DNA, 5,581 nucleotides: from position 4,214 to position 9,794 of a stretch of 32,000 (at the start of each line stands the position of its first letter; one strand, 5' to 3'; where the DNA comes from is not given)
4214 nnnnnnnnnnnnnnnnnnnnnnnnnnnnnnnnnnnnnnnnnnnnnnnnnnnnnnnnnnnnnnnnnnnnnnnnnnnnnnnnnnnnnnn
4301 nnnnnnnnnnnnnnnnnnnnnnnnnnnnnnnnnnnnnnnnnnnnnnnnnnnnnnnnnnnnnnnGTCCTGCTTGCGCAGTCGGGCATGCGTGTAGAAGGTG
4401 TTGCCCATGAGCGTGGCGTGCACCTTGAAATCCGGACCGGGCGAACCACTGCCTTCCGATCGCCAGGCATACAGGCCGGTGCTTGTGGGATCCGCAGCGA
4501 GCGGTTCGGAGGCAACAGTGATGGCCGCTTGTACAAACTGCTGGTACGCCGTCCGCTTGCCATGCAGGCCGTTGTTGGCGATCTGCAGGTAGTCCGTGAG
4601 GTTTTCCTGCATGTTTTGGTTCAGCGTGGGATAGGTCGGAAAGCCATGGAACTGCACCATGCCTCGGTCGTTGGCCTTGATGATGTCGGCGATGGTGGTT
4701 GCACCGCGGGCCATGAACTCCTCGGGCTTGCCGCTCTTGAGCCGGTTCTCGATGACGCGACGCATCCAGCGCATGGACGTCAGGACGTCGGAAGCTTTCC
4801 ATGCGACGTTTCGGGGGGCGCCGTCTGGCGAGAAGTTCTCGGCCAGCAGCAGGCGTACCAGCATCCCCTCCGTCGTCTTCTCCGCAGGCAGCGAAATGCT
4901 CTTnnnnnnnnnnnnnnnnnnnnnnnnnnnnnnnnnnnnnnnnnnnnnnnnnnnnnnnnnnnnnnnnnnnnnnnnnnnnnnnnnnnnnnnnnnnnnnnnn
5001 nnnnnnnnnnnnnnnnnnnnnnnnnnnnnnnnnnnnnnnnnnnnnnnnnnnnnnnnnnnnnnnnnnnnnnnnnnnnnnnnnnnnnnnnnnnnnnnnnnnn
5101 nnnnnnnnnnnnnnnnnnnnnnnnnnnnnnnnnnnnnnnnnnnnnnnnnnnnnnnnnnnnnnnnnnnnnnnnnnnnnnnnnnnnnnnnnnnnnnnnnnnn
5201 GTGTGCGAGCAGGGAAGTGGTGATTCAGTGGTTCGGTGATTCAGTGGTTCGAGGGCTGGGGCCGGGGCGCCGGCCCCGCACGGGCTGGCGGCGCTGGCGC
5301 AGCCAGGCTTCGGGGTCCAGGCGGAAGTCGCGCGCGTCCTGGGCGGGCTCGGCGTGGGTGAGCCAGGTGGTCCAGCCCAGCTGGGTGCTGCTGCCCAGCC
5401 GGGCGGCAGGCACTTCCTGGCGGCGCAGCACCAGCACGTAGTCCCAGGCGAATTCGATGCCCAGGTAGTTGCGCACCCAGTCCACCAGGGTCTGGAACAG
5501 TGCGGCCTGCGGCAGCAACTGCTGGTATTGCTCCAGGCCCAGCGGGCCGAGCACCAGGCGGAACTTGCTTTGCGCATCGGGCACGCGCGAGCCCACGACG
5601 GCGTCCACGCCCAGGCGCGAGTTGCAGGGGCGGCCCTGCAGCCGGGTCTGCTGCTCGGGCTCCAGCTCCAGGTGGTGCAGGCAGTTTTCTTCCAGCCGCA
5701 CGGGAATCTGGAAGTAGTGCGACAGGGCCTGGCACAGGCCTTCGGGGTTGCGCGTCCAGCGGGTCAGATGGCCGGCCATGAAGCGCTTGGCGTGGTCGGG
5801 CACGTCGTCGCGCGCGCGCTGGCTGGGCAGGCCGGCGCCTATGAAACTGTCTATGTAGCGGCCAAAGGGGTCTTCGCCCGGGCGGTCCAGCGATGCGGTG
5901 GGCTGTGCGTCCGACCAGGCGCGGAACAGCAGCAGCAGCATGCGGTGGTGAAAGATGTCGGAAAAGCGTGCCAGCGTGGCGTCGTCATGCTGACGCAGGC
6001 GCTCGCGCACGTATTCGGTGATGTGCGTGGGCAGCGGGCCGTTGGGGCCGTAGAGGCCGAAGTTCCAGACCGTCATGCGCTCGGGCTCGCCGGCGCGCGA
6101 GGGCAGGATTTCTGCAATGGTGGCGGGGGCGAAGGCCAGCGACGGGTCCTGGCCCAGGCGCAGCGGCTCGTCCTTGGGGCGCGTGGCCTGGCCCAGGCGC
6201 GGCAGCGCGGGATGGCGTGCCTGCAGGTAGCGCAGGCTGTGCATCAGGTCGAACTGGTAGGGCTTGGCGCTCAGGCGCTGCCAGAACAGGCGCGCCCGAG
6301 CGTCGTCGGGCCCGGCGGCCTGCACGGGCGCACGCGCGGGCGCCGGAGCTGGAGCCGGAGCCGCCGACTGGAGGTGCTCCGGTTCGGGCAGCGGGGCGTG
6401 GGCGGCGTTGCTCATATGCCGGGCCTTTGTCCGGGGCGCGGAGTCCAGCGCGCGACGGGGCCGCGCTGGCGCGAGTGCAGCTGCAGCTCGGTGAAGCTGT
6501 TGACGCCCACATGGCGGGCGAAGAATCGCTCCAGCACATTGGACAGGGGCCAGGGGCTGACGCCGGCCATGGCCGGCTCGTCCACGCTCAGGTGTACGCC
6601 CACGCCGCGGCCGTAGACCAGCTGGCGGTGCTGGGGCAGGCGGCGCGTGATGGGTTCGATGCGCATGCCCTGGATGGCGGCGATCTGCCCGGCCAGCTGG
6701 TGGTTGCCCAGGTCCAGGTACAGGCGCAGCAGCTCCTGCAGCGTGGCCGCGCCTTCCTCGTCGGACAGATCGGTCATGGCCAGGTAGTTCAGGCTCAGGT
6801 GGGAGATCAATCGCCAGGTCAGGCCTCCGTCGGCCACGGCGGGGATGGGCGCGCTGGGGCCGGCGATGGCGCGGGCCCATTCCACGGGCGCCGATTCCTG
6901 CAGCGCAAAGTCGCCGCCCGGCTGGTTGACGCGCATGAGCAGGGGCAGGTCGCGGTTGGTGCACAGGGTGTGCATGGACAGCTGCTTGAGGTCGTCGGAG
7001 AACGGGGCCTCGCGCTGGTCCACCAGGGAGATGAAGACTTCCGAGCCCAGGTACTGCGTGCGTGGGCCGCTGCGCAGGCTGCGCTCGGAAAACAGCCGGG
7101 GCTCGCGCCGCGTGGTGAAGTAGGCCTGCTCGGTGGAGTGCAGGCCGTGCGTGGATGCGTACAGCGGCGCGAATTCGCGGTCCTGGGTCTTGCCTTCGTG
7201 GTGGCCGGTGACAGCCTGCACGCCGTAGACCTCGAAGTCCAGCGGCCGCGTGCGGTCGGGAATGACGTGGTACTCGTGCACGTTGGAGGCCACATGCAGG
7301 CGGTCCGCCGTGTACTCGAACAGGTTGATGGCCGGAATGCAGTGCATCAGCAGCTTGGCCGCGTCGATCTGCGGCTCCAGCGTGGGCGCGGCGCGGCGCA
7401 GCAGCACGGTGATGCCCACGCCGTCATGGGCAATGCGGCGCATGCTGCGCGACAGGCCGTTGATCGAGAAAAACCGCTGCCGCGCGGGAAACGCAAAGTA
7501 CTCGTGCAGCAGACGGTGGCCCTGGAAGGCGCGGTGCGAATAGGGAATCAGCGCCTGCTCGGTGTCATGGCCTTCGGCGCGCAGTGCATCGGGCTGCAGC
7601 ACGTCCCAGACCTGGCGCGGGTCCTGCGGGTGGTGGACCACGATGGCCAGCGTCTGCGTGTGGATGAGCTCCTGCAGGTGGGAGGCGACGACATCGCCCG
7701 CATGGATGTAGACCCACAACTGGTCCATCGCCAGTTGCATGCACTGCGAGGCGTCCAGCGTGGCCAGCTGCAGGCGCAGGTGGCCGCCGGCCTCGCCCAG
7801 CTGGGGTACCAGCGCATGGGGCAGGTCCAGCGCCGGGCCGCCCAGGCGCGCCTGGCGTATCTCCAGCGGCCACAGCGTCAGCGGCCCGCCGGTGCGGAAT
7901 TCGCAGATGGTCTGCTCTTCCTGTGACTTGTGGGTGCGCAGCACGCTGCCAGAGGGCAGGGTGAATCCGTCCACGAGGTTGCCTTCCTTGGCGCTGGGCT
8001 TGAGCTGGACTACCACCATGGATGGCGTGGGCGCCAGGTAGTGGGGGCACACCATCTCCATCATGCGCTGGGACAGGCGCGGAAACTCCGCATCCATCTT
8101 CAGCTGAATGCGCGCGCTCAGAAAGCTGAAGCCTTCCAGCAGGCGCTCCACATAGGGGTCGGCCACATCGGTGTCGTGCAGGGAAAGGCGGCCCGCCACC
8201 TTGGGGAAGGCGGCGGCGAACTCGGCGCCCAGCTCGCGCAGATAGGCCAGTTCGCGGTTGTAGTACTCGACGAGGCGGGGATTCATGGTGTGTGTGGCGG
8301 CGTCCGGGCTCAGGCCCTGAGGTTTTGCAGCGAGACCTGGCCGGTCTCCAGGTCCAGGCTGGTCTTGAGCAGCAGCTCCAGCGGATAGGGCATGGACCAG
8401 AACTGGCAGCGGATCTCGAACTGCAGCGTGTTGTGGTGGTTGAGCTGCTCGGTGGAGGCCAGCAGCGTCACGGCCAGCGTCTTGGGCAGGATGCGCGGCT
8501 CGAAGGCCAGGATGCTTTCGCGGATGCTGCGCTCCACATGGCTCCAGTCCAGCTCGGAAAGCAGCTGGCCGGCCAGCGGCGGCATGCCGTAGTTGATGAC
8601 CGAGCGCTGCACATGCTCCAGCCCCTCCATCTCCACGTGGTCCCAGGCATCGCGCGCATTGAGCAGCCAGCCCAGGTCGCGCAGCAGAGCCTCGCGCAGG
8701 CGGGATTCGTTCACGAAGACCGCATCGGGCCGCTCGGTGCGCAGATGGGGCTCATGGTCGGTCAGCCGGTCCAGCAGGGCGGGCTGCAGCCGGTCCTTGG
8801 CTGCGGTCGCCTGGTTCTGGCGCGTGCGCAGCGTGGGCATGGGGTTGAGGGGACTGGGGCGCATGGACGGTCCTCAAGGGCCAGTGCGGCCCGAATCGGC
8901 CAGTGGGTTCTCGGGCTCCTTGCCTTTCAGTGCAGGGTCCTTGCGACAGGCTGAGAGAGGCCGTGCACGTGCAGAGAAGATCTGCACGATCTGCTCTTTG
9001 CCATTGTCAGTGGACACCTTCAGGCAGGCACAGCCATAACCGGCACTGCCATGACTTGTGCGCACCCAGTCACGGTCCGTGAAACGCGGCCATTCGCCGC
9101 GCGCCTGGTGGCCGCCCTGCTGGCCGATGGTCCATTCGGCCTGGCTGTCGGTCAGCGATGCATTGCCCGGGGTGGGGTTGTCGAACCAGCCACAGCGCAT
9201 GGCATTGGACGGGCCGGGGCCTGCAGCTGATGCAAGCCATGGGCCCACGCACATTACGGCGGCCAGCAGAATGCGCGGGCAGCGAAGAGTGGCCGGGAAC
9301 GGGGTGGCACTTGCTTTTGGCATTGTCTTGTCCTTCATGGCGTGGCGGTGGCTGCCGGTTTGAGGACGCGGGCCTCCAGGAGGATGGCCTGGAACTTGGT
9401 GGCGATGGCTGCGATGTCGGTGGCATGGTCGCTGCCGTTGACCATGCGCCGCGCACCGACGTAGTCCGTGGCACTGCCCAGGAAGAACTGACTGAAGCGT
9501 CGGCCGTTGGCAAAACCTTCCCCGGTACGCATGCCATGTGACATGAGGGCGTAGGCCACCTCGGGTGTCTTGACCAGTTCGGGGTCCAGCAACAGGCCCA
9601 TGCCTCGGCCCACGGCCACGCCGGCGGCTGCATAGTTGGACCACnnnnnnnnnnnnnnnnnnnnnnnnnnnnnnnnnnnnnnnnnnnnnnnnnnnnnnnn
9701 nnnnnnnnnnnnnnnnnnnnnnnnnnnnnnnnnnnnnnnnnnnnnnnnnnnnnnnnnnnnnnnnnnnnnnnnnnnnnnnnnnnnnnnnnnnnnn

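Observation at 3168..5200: Uncharacterised T6SS effector candidate (beta-rich N-domain + SleB/CwlJ-like cell-wall hydrolase C-domain) with two periplasmic immunity paralogs, inserted between tssG and clpV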

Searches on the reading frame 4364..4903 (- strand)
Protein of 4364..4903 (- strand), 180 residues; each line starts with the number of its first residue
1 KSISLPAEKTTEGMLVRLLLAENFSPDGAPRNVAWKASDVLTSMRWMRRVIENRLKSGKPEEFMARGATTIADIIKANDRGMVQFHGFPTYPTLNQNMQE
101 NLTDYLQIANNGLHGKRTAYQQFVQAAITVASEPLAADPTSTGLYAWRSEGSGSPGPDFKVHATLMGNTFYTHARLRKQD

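Call 33: predict_structure(alignment_id=A2)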
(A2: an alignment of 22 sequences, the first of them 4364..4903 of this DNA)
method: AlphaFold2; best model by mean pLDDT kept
length: 180 residues; sequences in the alignment: 22
mean_pLDDT: 95.2   pTM: 0.91
mean pLDDT of the five models: 95.2, 94.6, 94.3, 93.7, 92.9
residues with pLDDT >= 90: 159; 70-90: 21; 50-70: 0; < 50: 0
segments of 3 or more residues with pLDDT < 50: none
pLDDT, mean of each block of 10 residues (from residue 1): 95 98 93 92 98 96 94 95 91 96 98 97 98 97 95 92 96 91
secondary structure, 60 per line:
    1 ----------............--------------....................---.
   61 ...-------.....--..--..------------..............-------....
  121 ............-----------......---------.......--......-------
elements in order: H11-22 H37-56 H60-63 H71-75 H96-109 H117-132 E144-149 E159-165 E168-173
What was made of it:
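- The domain is about 50 residues longer than the SleB catalytic domain, with extra helices (call 33).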

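Call 36: fold_search(model_id=the predicted structure, library=pdb)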
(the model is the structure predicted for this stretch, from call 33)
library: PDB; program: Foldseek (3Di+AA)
matches with E <= 10: 65; with E <= 0.001: 0
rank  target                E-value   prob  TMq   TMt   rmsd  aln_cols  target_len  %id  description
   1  5fi0_G                1.9e+00  0.06  0.20  0.13   9.7       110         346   15  Crystal Structure of the P-Rex1 DH/PH tandem in complex with Rac1 (released 2016-04-20)
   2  4hw2_C                2.3e+00  0.04  0.16  0.18  15.2       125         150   11  Discovery of potent Mcl-1 inhibitors using fragment-based methods and structure-based design (released 2013-01-09)
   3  6ifk_C                2.5e+00  0.02  0.14  0.19  14.6       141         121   10  Cryo-EM structure of type III-A Csm-CTR1 complex, AMPPNP bound (released 2018-12-12)
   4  9u7e_A                2.7e+00  0.03  0.16  0.11  15.5       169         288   12  FGFR2 kinase domain with a macrocyclic compound 8g (released 2026-01-21)
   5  5wa3_B                3.6e+00  0.03  0.17  0.13  12.6       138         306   12  Pyridine synthase, TbtD, from thiomuracin biosynthesis (released 2017-11-22)
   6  9lfu_B                3.6e+00  0.02  0.17  0.12  15.8       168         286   12  Crystal structure of human RIP3 kinase domain complexed with LK01003 (released 2025-05-07)
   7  5fi0_C                3.8e+00  0.04  0.19  0.13   9.6       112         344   15  Crystal Structure of the P-Rex1 DH/PH tandem in complex with Rac1 (released 2016-04-20)
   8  8bw9_D                3.8e+00  0.02  0.14  0.12  15.9       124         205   14  Cryo-EM structure of the RAF activating complex KSR-MEK-CNK-HYP (released 2024-02-21)
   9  6fo8_1                4.0e+00  0.02  0.16  0.13  15.8       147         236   15  Vitamin D nuclear receptor complex 4 (released 2018-05-16)
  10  6az6_B                4.0e+00  0.01  0.11  0.10  12.7       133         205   15  Streptococcus agalactiae GntR (released 2017-12-20)
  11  7kpo                  4.5e+00  0.03  0.17  0.26  14.3       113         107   14  High Resolution Crystal Structure of the DNA-binding Domain from the Sensor Histidine Kinase ChiS from Vibrio cholerae (released 2020-11-25)
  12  4g75                  4.5e+00  0.02  0.16  0.11  14.7       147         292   10  Structure of PaeM, a colicin M-like bacteriocin produced by Pseudomonas aeruginosa (released 2012-09-12)
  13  8vys_A                4.7e+00  0.02  0.14  0.09  13.7       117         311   10  Cryo-EM Structure of the BRAF V600E monomer bound to PLX8394 (released 2025-05-28)
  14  9axc_A                4.7e+00  0.01  0.14  0.11  16.7       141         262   11  Activated CRAF/MEK heterotetramer from focused refinement of CRAF/MEK/14-3-3 complex (released 2024-04-17)
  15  4hw3_D                5.0e+00  0.03  0.18  0.20  15.2       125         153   12  Discovery of potent Mcl-1 inhibitors using fragment-based methods and structure-based design (released 2013-01-09)
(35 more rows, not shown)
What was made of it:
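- Tried and rejected: The C-domain alone gave nothing (call 36).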

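Call 51: fold_search(model_id=the predicted structure, library=viral)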
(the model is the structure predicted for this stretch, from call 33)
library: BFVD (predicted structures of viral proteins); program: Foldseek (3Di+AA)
matches with E <= 10: 96; with E <= 0.001: 0
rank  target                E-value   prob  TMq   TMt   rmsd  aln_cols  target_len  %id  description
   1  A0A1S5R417            6.4e-03  1.00  0.52  0.46   4.2       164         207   15  Cell wall hydrolase SleB domain-containing protein [Pseudomonas phage pf16]
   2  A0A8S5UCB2            1.3e-02  1.00  0.44  0.38   6.2       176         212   12  Cell Wall Hydrolase [Siphoviridae sp. ctgN495]
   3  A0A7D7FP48            1.6e-02  0.99  0.47  0.39   7.6       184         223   11  (no name in the UniProt tables at hand)
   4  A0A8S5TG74            2.4e-02  0.99  0.45  0.37   6.4       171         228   15  Cell Wall Hydrolase [Siphoviridae sp. ctbgC51]
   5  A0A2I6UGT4            2.6e-02  0.96  0.42  0.38   6.2       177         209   14  Cell wall hydrolase [Salinibacter phage M8CRM-1]
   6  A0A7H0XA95            4.4e-02  0.96  0.44  0.41  12.4       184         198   10  (no name in the UniProt tables at hand)
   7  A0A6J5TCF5            4.9e-02  0.97  0.45  0.47   7.4       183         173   10  SleB Cell wall hydrolyses involved in spore germination [uncultured Caudovirales phage]
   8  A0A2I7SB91            1.2e-01  0.94  0.50  0.54   5.1       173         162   12  (no name in the UniProt tables at hand)
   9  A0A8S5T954            1.4e-01  0.80  0.34  0.27   7.2       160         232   14  Cell Wall Hydrolase [Siphoviridae sp. ctwDi18]
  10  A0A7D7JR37            1.7e-01  0.85  0.44  0.34   7.5       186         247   10  (no name in the UniProt tables at hand)
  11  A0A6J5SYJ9            2.6e-01  0.77  0.43  0.58   5.9       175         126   14  Cell wall hydrolase, SleB [uncultured Caudovirales phage]
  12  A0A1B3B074            2.7e-01  0.16  0.21  0.29  16.6       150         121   13  Uncharacterized protein [Gordonia phage Ghobes]
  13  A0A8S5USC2            2.9e-01  0.54  0.36  0.40   7.7       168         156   14  Cell Wall Hydrolase [Myoviridae sp. ctijX18]
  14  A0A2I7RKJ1            3.0e-01  0.60  0.38  0.41   8.0       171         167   11  (no name in the UniProt tables at hand)
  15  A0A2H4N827            4.3e-01  0.66  0.48  0.49   7.8       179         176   11  (no name in the UniProt tables at hand)
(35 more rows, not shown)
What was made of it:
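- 4364..4885 (-): Gene 1 residues 106-279: divergent SleB/CwlJ (Hydrolase_2 superfamily) peptidoglycan-cleaving domain. Top BFVD Foldseek hits are SleB-domain phage proteins, best TM 0.52 (call 51).
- On Pfam PF07486 Hydrolase_2 (SleB/CwlJ): Foldseek against BFVD returns mostly SleB-annotated phage proteins among the top 21, best E 6.4e-3, probability 1.00, TM 0.52 (call 51).
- Viral Foldseek hits are dominated by SleB-domain proteins (call 51). The top viral structural hits are almost all SleB-domain proteins (call 51).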

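Call 62: search_dna_similar(query=window:4364-4903:-, collection=phages, mode=protein, max_evalue=10, max_rows=25)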
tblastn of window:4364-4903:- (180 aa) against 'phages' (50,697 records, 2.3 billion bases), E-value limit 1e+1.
Records with a match: 1; places in all: 1; records where one place covers at least 80% of the query: 0.
Best place of each record, by identity: <60% 1.
By first word of the organism name: Yersinia 1.
By host as written in the record: Yersinia enterocolitica 1.
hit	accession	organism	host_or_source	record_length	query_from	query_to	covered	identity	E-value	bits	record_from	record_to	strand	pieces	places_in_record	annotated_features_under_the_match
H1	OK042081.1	Yersinia phage vB_YenS_P400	Yersinia enterocolitica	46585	20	54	19%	40.0%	9e+0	33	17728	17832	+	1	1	prohead protease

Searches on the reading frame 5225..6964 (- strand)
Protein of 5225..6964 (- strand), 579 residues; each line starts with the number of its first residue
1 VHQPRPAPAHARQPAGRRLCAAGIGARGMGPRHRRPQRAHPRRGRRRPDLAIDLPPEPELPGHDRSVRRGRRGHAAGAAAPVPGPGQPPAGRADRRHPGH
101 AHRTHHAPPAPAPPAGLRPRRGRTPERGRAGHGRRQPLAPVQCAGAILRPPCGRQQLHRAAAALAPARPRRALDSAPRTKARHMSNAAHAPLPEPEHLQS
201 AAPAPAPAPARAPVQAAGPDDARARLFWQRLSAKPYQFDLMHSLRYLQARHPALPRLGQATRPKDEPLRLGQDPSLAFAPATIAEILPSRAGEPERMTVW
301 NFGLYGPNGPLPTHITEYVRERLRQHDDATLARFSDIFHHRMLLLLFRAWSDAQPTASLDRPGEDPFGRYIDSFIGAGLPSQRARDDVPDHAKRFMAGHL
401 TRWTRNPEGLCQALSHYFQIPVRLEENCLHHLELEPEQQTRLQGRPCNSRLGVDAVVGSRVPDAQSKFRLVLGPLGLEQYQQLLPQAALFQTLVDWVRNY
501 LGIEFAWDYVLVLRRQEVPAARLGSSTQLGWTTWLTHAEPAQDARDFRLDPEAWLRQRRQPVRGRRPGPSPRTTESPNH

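Call 60: search_protein_families(library=pfam, proteins=[window:5225-6964:-], max_evalue=0.001)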
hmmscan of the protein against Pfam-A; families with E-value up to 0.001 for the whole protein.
window:5225-6964:- (579 aa): 1 family
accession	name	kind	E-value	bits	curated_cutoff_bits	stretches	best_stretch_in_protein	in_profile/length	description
PF06996.16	T6SS_TssG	-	1.1e-107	360.3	24.6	1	235-535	2-303/304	Type VI secretion, TssG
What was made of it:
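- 5225..6415 (-): tssG, upstream flank. PF06996, E 1.1e-107 (call 60).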

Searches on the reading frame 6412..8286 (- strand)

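Call 60: search_protein_families(library=pfam, proteins=[window:6412-8286:-], max_evalue=0.001)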
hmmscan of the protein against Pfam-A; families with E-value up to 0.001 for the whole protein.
window:6412-8286:- (624 aa): 1 family
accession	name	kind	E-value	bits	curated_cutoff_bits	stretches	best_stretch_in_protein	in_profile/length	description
PF05947.17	T6SS_TssF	-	2.8e-222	740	25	1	1-621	1-608/608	Type VI secretion system, TssF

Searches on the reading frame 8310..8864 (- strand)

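Call 60: search_protein_families(library=pfam, proteins=[window:8310-8864:-], max_evalue=0.001)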
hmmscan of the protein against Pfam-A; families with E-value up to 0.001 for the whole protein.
window:8310-8864:- (184 aa): 1 family
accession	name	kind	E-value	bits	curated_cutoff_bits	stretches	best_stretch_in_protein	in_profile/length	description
PF04965.19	GPW_gp25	-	6.2e-20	71.2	27.2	1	55-159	2-95/96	Baseplate wedge protein gp25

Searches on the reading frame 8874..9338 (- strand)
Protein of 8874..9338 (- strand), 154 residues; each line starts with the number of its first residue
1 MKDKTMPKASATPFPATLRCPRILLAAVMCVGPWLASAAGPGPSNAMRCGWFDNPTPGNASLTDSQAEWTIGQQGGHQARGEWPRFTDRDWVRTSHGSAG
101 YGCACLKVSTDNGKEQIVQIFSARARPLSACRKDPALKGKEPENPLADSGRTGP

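Call 75: search_solved_structures(query=window:8874-9338:-, max_evalue=0.01)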
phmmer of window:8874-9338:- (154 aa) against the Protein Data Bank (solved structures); distinct sequences matched with E-value up to 0.01: 0.

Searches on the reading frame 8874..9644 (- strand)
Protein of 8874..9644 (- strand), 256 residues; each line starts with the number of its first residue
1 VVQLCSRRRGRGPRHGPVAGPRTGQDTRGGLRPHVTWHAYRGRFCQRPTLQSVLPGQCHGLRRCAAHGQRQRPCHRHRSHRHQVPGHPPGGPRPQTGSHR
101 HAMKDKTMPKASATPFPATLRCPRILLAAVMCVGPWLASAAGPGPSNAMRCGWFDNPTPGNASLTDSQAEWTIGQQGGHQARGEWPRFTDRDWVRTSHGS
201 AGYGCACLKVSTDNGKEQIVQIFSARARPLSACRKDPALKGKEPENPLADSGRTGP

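Call 60: search_protein_families(library=pfam, proteins=[window:8874-9644:-], max_evalue=0.001)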
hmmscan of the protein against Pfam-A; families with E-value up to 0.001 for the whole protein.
window:8874-9644:- (256 aa): 1 family
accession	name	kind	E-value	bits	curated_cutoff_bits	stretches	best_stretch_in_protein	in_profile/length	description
PF13316.11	DUF4087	-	2.7e-37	127.4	25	1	147-240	3-97/97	Protein of unknown function (DUF4087)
